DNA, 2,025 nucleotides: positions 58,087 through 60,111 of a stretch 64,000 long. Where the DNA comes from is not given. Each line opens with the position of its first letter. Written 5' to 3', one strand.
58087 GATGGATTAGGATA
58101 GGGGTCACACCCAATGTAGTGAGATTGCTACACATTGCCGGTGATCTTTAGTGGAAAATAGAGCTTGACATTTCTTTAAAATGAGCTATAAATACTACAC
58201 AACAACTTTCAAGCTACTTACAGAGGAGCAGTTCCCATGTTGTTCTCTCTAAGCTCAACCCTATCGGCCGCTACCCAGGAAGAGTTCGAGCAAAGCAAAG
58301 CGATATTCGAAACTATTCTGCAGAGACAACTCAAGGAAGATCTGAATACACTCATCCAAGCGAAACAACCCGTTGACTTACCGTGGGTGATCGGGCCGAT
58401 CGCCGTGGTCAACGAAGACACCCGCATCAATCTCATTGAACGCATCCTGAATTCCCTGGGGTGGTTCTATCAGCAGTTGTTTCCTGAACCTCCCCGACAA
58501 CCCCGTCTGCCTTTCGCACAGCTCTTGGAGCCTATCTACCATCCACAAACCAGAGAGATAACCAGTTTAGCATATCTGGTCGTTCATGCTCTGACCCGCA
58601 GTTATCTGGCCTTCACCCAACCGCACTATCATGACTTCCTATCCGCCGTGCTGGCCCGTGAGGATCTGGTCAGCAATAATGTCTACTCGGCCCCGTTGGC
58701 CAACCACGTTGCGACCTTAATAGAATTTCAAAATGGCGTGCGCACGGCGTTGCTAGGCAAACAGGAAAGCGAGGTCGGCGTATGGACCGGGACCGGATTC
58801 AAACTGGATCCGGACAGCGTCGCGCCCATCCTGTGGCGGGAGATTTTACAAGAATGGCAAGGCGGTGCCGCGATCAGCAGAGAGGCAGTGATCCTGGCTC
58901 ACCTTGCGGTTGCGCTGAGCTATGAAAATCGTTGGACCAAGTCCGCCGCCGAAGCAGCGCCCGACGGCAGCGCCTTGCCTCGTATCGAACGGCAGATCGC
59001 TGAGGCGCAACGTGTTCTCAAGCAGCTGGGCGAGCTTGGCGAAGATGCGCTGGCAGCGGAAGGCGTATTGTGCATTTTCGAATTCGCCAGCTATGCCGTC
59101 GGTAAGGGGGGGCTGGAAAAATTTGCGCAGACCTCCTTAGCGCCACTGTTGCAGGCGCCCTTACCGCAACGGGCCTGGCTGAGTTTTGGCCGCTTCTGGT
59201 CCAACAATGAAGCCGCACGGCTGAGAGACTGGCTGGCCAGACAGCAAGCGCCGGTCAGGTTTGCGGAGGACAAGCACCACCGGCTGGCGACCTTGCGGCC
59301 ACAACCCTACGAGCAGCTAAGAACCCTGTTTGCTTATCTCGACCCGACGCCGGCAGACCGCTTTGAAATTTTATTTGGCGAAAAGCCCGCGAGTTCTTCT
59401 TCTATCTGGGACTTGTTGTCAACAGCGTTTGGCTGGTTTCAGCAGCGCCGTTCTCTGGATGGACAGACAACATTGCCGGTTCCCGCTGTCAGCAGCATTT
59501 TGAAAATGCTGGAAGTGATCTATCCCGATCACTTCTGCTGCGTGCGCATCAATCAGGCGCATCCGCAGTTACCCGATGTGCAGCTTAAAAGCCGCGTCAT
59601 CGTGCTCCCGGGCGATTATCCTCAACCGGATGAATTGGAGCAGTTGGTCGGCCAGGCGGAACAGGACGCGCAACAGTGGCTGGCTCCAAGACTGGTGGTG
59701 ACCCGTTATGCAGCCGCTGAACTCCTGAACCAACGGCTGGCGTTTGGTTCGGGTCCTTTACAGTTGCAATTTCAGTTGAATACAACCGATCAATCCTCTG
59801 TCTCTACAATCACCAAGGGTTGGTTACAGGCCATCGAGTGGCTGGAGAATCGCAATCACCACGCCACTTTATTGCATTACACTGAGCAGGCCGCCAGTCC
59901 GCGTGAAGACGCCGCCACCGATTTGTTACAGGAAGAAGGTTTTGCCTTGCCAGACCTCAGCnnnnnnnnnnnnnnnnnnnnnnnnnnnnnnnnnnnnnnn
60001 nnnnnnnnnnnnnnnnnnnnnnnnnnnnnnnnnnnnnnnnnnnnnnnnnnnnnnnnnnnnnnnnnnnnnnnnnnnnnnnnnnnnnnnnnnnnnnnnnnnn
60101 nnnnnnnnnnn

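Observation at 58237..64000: Two highly divergent paralogues of an unrecognised ~570-aa domain (one fused to a ROK-like kinase) flanking a LysR-like gene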

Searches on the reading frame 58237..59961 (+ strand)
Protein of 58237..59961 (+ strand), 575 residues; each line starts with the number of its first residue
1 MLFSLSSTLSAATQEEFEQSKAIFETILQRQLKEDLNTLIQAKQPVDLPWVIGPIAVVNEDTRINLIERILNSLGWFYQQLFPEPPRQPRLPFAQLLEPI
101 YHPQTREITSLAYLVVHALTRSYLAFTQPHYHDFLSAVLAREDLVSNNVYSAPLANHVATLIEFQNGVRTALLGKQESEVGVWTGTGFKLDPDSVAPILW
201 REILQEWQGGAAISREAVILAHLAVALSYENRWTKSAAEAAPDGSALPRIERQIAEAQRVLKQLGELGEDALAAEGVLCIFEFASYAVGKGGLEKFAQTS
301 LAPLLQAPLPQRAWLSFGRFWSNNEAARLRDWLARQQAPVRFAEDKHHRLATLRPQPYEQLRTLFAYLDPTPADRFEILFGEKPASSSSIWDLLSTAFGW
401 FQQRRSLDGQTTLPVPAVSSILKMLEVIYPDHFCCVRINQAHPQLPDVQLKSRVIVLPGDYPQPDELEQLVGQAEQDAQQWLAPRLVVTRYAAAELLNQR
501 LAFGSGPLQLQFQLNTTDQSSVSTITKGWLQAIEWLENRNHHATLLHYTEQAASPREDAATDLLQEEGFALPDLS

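Call 43: search_protein_representatives(alignment_id=A3)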
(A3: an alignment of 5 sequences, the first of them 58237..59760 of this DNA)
Query: 5 sequences, 484 profile positions. Proteins with E-value up to 0.001 (for the whole library): 38; up to 1e-10: 23; up to 1e-30: 9. The best 38 are listed.
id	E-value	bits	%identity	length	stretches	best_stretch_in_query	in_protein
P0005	2.2e-265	897.2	-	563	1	1-481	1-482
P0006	5.5e-237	803.6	-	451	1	1-450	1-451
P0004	2.6e-136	471.6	-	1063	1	111-483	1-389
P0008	3.0e-95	336.1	-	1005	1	30-482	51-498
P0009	4.7e-91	322.3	-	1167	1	10-479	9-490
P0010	2.0e-89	317.0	-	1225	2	36-481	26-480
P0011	8.1e-60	219.3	-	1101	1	34-476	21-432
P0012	8.0e-34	133.6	-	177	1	36-208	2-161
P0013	1.2e-31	126.4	-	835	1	119-473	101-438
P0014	2.0e-28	115.8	-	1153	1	34-474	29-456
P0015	9.9e-26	106.9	-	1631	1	64-475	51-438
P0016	1.7e-24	102.8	-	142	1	12-122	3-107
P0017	4.7e-23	98.1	-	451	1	56-373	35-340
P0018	1.4e-22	96.5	-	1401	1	124-472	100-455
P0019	8.4e-21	90.6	-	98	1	12-100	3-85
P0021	1.7e-19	86.3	-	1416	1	120-477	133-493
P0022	4.2e-17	78.4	-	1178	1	36-474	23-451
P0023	1.4e-14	70.1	-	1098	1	121-477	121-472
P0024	2.2e-14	69.5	-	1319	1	114-351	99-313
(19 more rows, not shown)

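Call 47: search_protein_families(library=pfam, proteins=[P0011, P0013, P0014, P0015, P0018, P0021, P0024], max_evalue=0.01)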
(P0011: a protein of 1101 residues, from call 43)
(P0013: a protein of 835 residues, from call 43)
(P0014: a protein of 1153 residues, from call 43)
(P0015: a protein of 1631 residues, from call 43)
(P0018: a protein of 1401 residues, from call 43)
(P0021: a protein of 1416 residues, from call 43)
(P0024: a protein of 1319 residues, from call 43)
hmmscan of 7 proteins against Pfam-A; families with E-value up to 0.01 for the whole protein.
P0011 (1101 aa): 0 families

P0013 (835 aa): 0 families

P0014 (1153 aa): 0 families

P0015 (1631 aa): 1 family
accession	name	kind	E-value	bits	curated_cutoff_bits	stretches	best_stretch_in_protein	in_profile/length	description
PF00038.26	Filament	-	0.0067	16.5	40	1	922-1032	125-238/313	Intermediate filament protein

P0018 (1401 aa): 0 families

P0021 (1416 aa): 1 family
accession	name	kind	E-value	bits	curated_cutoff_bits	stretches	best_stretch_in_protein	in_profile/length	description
PF12347.13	HJURP_C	-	0.0043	17.2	22.7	0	285-303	27-46/60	Holliday junction regulator protein family C-terminal repeat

P0024 (1319 aa): 0 families

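Call 49: find_encoding_contigs(protein=P0011, flank=10000, max_places=3)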
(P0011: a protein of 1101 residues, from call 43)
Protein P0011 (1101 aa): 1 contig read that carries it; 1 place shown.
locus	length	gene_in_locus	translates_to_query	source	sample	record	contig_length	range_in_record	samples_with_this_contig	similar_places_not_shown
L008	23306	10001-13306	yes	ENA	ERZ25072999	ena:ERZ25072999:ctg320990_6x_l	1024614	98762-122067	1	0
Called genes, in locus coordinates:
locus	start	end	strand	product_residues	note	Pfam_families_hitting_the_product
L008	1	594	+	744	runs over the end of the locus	PF13385:Laminin_G_3, PF20254:DMFA2_C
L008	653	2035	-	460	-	PF01266:DAO, PF05834:Lycopene_cycl (faint)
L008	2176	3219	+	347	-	PF00497:SBP_bac_3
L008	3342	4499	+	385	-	PF00032:Cytochrom_B_C (weak), PF00528:BPD_transp_1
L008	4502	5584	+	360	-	PF00528:BPD_transp_1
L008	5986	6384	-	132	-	-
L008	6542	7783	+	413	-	PF07592:DDE_Tnp_ISAZ013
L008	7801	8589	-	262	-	PF01609:DDE_Tnp_1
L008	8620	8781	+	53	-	-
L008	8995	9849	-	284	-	PF07702:UTRA (faint)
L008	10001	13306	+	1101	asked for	-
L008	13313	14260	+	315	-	PF09992:NAGPA (faint)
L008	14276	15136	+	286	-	-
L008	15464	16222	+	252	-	PF02463:SMC_N (weak), PF00005:ABC_tran, PF13304:AAA_21 (weak)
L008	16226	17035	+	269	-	PF23169:HalD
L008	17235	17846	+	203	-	PF23169:HalD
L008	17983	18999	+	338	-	PF02668:TauD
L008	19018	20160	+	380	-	PF00884:Sulfatase, PF01663:Phosphodiest, PF16347:SGSH_C (faint)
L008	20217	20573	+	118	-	-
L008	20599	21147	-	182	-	PF07883:Cupin_2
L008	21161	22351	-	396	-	PF01717:Meth_synt_2 (weak)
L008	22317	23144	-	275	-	PF00528:BPD_transp_1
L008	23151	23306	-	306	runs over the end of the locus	PF00528:BPD_transp_1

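Call 54: find_encoding_contigs(protein=P0014, flank=8000, max_places=2)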
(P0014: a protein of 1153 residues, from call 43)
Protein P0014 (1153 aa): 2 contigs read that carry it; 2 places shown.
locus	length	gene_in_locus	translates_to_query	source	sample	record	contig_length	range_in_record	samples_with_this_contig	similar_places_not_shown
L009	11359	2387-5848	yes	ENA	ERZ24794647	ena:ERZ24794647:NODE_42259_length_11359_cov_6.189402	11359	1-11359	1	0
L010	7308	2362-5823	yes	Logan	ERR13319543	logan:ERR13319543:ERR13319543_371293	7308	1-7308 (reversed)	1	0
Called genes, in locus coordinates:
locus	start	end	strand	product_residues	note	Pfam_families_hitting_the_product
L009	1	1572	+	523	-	?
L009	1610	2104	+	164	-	-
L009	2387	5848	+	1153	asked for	-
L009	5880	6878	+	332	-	-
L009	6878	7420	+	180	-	-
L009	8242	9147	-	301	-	PF00165:HTH_AraC (faint), PF12833:HTH_18, PF06445:GyrI-like, PF14526:Cass2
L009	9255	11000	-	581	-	PF00027:cNMP_binding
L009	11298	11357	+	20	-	?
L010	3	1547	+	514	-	?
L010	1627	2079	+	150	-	-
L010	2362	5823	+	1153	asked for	-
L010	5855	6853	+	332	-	-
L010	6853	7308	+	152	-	?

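Call 55: find_encoding_contigs(protein=P0015, flank=8000, max_places=2)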
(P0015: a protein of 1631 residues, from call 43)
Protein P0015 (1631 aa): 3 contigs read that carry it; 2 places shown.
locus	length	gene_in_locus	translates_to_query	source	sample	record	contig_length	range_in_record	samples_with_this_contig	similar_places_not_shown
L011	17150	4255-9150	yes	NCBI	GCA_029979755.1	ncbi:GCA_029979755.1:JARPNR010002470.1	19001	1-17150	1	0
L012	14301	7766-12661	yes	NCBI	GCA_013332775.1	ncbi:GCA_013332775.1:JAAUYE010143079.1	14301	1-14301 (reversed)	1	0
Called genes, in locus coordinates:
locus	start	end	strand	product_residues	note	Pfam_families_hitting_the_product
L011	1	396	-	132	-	?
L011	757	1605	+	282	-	PF13495:Phage_int_SAM_4 (weak), PF00589:Phage_integrase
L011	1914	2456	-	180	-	-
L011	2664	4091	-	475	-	PF13450:NAD_binding_8, PF01593:Amino_oxidase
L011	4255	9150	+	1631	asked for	-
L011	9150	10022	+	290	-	-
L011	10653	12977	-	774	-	-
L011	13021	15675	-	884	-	PF19263:DUF5906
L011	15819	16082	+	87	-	PF13443:HTH_26 (faint)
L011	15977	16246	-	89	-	-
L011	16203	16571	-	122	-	-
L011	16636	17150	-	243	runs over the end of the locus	-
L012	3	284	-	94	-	?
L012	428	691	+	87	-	PF13443:HTH_26 (faint)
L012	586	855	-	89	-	-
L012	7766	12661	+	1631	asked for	-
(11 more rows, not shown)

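Call 56: find_encoding_contigs(protein=P0021, flank=8000, max_places=2)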
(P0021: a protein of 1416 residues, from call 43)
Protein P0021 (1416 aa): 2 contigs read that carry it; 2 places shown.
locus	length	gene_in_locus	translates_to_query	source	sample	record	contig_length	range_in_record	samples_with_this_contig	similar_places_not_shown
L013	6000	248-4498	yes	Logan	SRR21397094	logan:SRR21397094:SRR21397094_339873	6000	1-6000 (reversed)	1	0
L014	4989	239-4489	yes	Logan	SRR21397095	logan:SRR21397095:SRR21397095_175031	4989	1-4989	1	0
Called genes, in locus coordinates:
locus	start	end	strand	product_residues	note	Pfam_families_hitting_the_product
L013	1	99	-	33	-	?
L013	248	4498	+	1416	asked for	-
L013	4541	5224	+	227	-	-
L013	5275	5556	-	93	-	PF03658:Ub-RnfH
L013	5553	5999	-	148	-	?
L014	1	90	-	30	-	?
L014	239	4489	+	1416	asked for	-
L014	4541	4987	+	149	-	?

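Call 61: search_protein_families(library=pfam, proteins=[L008:13313-14257:+, L009:5880-6875:+, L011:8200-9147:+, L008:14276-15133:+, L011:9150-10019:+, L009:1-1572:+, L009:1610-2101:+], max_evalue=1)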
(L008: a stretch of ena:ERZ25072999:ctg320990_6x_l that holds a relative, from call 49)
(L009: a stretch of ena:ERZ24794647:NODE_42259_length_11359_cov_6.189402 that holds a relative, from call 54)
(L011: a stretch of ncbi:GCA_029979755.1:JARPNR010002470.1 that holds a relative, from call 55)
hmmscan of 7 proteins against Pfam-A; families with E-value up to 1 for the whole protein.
L008:13313-14257:+ (315 aa): 1 family
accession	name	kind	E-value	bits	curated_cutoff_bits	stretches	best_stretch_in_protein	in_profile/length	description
PF09992.14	NAGPA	-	6e-06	27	25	1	223-277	92-147/169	Phosphodiester glycosidase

L009:5880-6875:+ (332 aa): 1 family
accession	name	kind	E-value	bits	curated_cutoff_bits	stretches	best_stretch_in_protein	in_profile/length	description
PF25229.1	Salactin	-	0.057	12.9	27.1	1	118-154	109-145/335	Salactin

L011:8200-9147:+ (316 aa): 0 families

L008:14276-15133:+ (286 aa): 8 families
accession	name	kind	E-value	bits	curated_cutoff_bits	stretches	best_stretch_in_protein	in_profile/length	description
PF03466.25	LysR_substrate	-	0.0002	21.2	28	1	119-246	40-173/209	LysR substrate binding domain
PF13551.12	HTH_29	-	0.012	16.2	28.1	1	22-50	10-38/64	Winged helix-turn helix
PF04297.20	UPF0122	-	0.018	15.7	22.7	0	8-56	18-65/101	Putative helix-turn-helix protein, YlxM / p13 like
PF22083.2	I-HmuI_NUMOD-like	-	0.064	13.3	27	1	25-45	13-33/46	DNA endonuclease I-HmuI-like, NUMOD-like domain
PF13384.12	HTH_23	-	0.065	13.5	24.6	1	24-49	17-42/50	Homeodomain-like domain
PF01978.25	TrmB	-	0.12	12.7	25.6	1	8-47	6-45/68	Sugar-specific transcriptional regulator TrmB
PF17554.7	DUF5466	-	0.19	12.4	25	1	178-199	11-32/57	Family of unknown function (DUF5466)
PF05943.17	VipB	-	0.27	10.7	27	1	99-156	15-70/301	EvpB/VC_A0108, tail sheath N-terminal domain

L011:9150-10019:+ (290 aa): 3 families
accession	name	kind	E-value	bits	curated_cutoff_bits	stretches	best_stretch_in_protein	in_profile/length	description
PF00126.33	HTH_1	-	0.0015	18.9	26.6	1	26-59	15-48/60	Bacterial regulatory helix-turn-helix protein, lysR family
PF12802.13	MarR_2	-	0.08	13.6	27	1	7-47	2-43/61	MarR family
PF13518.12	HTH_28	-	0.094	13.3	25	1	29-51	17-39/52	Helix-turn-helix domain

L009:1-1572:+ (523 aa): 1 family
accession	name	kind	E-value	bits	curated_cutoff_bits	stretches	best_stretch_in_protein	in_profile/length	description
PF08282.18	Hydrolase_3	-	1.9e-05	25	20.9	1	227-281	158-212/255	haloacid dehalogenase-like hydrolase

L009:1610-2101:+ (164 aa): 0 families

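Call 62: predict_structure(alignment_id=A7)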
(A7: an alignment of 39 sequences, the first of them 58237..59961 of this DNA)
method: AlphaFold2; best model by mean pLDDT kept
length: 575 residues; sequences in the alignment: 39
mean_pLDDT: 85.9   pTM: 0.85
mean pLDDT of the five models: 85.9, 85.4, 84.5, 83.9, 83.3
residues with pLDDT >= 90: 373; 70-90: 104; 50-70: 78; < 50: 20
segments of 3 or more residues with pLDDT < 50: 1-3, 56-63
pLDDT, mean of each block of 10 residues (from residue 1): 71 96 97 93 62 50 72 93 84 96 95 97 89 92 91 94 97 94 96 94 85 91 97 65 64 94 80 91 95 95 90 93 91 94 74 55 88 95 94 96 81 91 95 93 61 91 98 95 97 91 80 85 95 95 74 52 64 54
secondary structure, 60 per line:
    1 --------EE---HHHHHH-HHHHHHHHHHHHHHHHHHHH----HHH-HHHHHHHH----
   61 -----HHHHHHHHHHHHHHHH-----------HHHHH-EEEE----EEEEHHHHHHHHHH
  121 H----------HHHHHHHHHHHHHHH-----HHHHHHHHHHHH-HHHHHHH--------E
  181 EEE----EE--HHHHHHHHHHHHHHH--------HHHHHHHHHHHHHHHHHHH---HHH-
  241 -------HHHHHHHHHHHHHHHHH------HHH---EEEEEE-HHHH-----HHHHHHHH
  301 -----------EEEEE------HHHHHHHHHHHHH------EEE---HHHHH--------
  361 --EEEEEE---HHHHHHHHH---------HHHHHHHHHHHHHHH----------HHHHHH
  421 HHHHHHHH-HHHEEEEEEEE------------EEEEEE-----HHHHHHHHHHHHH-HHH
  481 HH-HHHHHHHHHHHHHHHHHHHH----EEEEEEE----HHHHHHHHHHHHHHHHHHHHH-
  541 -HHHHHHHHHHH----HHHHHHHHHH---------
elements in order: H14-19 H21-40 H49-56 H66-81 H93-97 E99-102 E107-110 H111-121 H132-146 H152-163 H165-171 E180-183 H192-206 H215-233 H248-264 E277-282 H284-287 H293-300 E312-316 H323-335 E342-344 H348-352 E363-368 H372-380 H390-404 H415-428 E433-440 E453-458 H464-476 H478-482 H484-503 E508-514 H519-539 H542-552 H557-566

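Call 64: fold_search(model_id=the predicted structure, library=pdb)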
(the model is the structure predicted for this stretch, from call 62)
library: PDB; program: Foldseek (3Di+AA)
matches with E <= 10: 341; with E <= 0.001: 0
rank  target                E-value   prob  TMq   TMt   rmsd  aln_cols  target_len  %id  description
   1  3wfp_E                7.6e-03  1.00  0.23  0.32  13.4       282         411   11  tRNA processing enzyme (apo form 2) (released 2014-01-01)
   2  3wfo_A                9.4e-03  1.00  0.22  0.29  13.4       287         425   11  tRNA processing enzyme (apo form 1) (released 2014-01-01)
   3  3wfo_C                1.2e-02  1.00  0.24  0.31  13.3       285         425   11  tRNA processing enzyme (apo form 1) (released 2014-01-01)
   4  3wfp_A                1.2e-02  1.00  0.23  0.29  13.4       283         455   11  tRNA processing enzyme (apo form 2) (released 2014-01-01)
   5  3wfp_C                1.3e-02  1.00  0.22  0.30  13.4       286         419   11  tRNA processing enzyme (apo form 2) (released 2014-01-01)
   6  3wfp_B                1.3e-02  1.00  0.23  0.28  13.1       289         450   11  tRNA processing enzyme (apo form 2) (released 2014-01-01)
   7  3wfs_C                2.3e-02  1.00  0.22  0.28  13.5       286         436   11  tRNA processing enzyme complex 3 (released 2014-01-01)
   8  3wfo_B                2.6e-02  1.00  0.24  0.31  13.4       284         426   10  tRNA processing enzyme (apo form 1) (released 2014-01-01)
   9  3wfr_E                4.2e-02  1.00  0.22  0.28  13.4       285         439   10  tRNA processing enzyme complex 2 (released 2014-01-01)
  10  3wfr_F                4.9e-02  0.99  0.22  0.28  14.3       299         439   11  tRNA processing enzyme complex 2 (released 2014-01-01)
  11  7ztb_A                1.1e-01  0.08  0.08  0.11  24.1       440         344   10  Structure of the Salmonella tRNA pyrophosphokinase CapRel (released 2022-11-23)
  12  7p9i_B                2.7e-01  0.14  0.08  0.13  16.9       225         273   10  Structure of E.coli RlmJ in complex with an RNA conjugate (GAA-SAM) (released 2022-06-01)
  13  6qdx_B                6.5e-01  0.09  0.08  0.12  16.5       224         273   12  Structure of E.coli RlmJ in complex with a bisubstrate analogue (BA4) (released 2019-03-27)
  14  6qe5_A                6.8e-01  0.10  0.08  0.13  17.0       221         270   12  Structure of E.coli RlmJ in complex with the natural cofactor product S-adenosyl-homocysteine (SAH) (released 2019-03-27)
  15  7vg4_A                6.8e-01  0.08  0.08  0.15  21.4       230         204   11  10,5-methenyltetrahydrofolate cyclohydrolase from Methylobacterium extorquens AM1 strain (released 2022-07-06)
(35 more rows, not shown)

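Call 65: search_protein_families(library=pfam, alignment_id=A7, max_evalue=1)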
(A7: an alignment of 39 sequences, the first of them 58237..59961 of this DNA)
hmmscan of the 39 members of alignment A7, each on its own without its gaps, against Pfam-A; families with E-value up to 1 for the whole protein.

A. member 1, window:58237-59961:+ (575 aa): 2 families
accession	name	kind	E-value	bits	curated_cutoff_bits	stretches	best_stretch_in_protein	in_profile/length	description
PF25393.1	LTM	-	0.11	12.8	27.5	0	325-341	17-33/42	LUBAC thetering domain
PF18449.8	Endotoxin_C2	-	0.12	13.4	30.7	1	12-42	26-56/63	Pesticidal crystal protein Cry1Aa, domain IV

B. families by the number of members that match (of 39 scanned): 53 families (the first 25 are shown)
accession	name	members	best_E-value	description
PF00480.26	ROK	2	0.0007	ROK family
PF02685.22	Glucokinase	2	0.028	Glucokinase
PF19981.4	DUF6417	1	0.00042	Family of unknown function (DUF6417)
PF12347.13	HJURP_C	1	0.0043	Holliday junction regulator protein family C-terminal repeat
PF03836.20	RasGAP_C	1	0.0058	RasGAP C-terminus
PF12998.12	ING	1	0.006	Inhibitor of growth proteins N-terminal histone-binding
PF00038.26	Filament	1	0.0067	Intermediate filament protein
PF25764.1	KIF21A_4th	1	0.015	KIF21A-like domain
PF10074.15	RovC_DNA-bd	1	0.015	T6SS, Transcription factor, DNA binding domain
PF19424.5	UNC80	1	0.016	Protein UNC80 central region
PF15905.10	HMMR_N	1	0.019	Hyaluronan mediated motility receptor N-terminal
PF00435.27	Spectrin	1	0.026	Spectrin repeat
PF04959.19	ARS2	1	0.026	Arsenite-resistance protein 2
PF18977.5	DUF5713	1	0.027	Family of unknown function (DUF5713)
PF02601.20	Exonuc_VII_L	1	0.029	Exonuclease VII, large subunit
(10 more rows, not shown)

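Call 67: fold_search(model_id=the predicted structure, library=viral)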
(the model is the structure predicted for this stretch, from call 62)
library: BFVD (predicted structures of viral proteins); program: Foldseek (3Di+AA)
matches with E <= 10: 199; with E <= 0.001: 0
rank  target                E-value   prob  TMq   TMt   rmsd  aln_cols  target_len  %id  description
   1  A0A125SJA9            2.4e-01  0.84  0.19  0.24  15.5       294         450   11  (no name in the UniProt tables at hand)
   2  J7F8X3                2.5e-01  0.05  0.10  0.08  29.5       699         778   12  Putative structural protein [Agrobacterium phage 7-7-1]
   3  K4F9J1                3.7e-01  0.20  0.08  0.23  17.8       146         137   12  Uncharacterized protein [Cronobacter phage vB_CsaM_GAP32]
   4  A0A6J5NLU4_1          7.1e-01  0.06  0.08  0.06  24.8       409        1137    9  Uncharacterized protein [uncultured Caudovirales phage]
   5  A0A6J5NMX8            7.1e-01  0.03  0.08  0.08  75.7       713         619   11  Uncharacterized protein [uncultured Caudovirales phage]
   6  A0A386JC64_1          7.7e-01  0.05  0.10  0.08  26.0       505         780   10  Non-structural polyprotein (Fragment) [Marine RNA virus BC-8]
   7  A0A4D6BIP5            8.1e-01  0.02  0.07  0.07  24.1       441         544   11  (no name in the UniProt tables at hand)
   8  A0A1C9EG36            1.0e+00  0.14  0.10  0.22  12.4       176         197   12  (no name in the UniProt tables at hand)
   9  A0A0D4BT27            1.1e+00  0.07  0.11  0.07  19.9       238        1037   10  Capsid protein VP1 [Porcine parvovirus]
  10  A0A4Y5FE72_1          1.1e+00  0.05  0.13  0.10  31.6       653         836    9  (no name in the UniProt tables at hand)
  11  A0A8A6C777            1.1e+00  0.05  0.10  0.15  21.0       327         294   12  (no name in the UniProt tables at hand)
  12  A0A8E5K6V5            1.3e+00  0.02  0.08  0.09  23.2       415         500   10  (no name in the UniProt tables at hand)
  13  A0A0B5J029            1.4e+00  0.05  0.09  0.07  15.4       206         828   12  Uncharacterized protein [Pandoravirus inopinatum]
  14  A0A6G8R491            1.4e+00  0.03  0.09  0.05  28.2       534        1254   10  (no name in the UniProt tables at hand)
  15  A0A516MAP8            1.4e+00  0.02  0.10  0.11  25.5       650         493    8  (no name in the UniProt tables at hand)
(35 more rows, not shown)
